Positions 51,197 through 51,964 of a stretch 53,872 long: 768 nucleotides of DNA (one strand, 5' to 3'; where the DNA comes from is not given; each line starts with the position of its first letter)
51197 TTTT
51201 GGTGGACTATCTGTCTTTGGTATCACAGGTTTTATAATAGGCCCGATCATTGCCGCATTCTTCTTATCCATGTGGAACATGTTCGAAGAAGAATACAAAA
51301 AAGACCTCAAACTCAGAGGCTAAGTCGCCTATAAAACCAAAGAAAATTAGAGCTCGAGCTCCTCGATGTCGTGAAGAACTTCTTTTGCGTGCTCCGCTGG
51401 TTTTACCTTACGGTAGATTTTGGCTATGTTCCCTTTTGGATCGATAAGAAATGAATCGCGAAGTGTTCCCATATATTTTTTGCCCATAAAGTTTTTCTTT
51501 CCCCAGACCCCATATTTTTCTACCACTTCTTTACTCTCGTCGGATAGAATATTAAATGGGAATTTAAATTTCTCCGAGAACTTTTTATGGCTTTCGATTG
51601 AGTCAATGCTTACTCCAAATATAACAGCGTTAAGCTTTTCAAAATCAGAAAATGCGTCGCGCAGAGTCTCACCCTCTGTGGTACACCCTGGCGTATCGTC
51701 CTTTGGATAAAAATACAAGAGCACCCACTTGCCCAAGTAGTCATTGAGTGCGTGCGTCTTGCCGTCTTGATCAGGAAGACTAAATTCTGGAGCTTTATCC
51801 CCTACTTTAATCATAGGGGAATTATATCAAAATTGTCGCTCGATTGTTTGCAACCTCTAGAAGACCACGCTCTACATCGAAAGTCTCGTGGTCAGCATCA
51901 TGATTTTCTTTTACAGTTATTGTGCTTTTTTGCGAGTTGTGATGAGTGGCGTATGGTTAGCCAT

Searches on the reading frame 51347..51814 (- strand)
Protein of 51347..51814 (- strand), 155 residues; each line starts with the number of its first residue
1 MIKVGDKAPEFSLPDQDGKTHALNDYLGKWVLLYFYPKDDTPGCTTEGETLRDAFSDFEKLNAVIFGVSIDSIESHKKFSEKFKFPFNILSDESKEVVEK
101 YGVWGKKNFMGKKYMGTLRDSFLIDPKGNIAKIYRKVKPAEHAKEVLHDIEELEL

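Call 4: search_protein_families(library=ncbifam, proteins=[window:51347-51814:-], max_evalue=0.01)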
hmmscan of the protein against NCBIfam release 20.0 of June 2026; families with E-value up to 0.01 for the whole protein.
window:51347-51814:- (155 aa): 13 families
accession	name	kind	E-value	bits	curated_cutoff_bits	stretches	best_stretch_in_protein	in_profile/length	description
NF006960.0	PRK09437.1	equivalog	6.3e-51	172.4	140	1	2-152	4-154/156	thioredoxin-dependent thiol peroxidase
NF053650.1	PerredPrxQDein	equivalog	6.3e-45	152.8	260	1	9-152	2-144/148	thioredoxin-dependent peroxiredoxin PrxQ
NF009668.0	PRK13189.1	equivalog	3.2e-23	82.1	211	1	1-134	9-143/224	peroxiredoxin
NF040737.1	peroxi_PrxU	equivalog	7.1e-22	78.2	270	1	1-132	35-170/233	thioredoxin-dependent peroxiredoxin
NF009669.0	PRK13190.1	equivalog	4.5e-20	71.7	261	1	1-143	2-141/203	putative peroxiredoxin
NF009670.0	PRK13191.1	equivalog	5.2e-18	65.3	374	1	4-154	9-161/215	putative peroxiredoxin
NF010122.0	PRK13599.1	equivalog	1e-15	57.7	456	1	3-135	8-141/220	peroxiredoxin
NF002854.0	PRK03147.1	subfamily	4.1e-15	56.1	170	1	2-150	36-172/176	thiol-disulfide oxidoreductase ResA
TIGR03137.1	AhpC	equivalog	6.5e-15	55.4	272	1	24-146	27-148/187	alkyl hydroperoxide reductase subunit C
NF040769.1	SelL_rel_redox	subfamily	1.1e-07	31.6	120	1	7-103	2-100/173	SelL-related redox protein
NF001808.0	PRK00522.1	equivalog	4.1e-07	29.6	123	1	2-85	18-99/167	thiol peroxidase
NF011576.0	PRK15000.1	subfamily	0.00045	20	301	1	27-130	33-137/200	peroxiredoxin C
NF045827.1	perox_SUH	exception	0.0058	16.1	298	1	2-131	18-144/178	thiol peroxidase Prx-SUH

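Call 11: find_encoding_contigs(protein=window:51347-51814:-, flank=10000, max_places=10)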
Protein window:51347-51814:- (155 aa): no gene with exactly this product is on record in the collection.
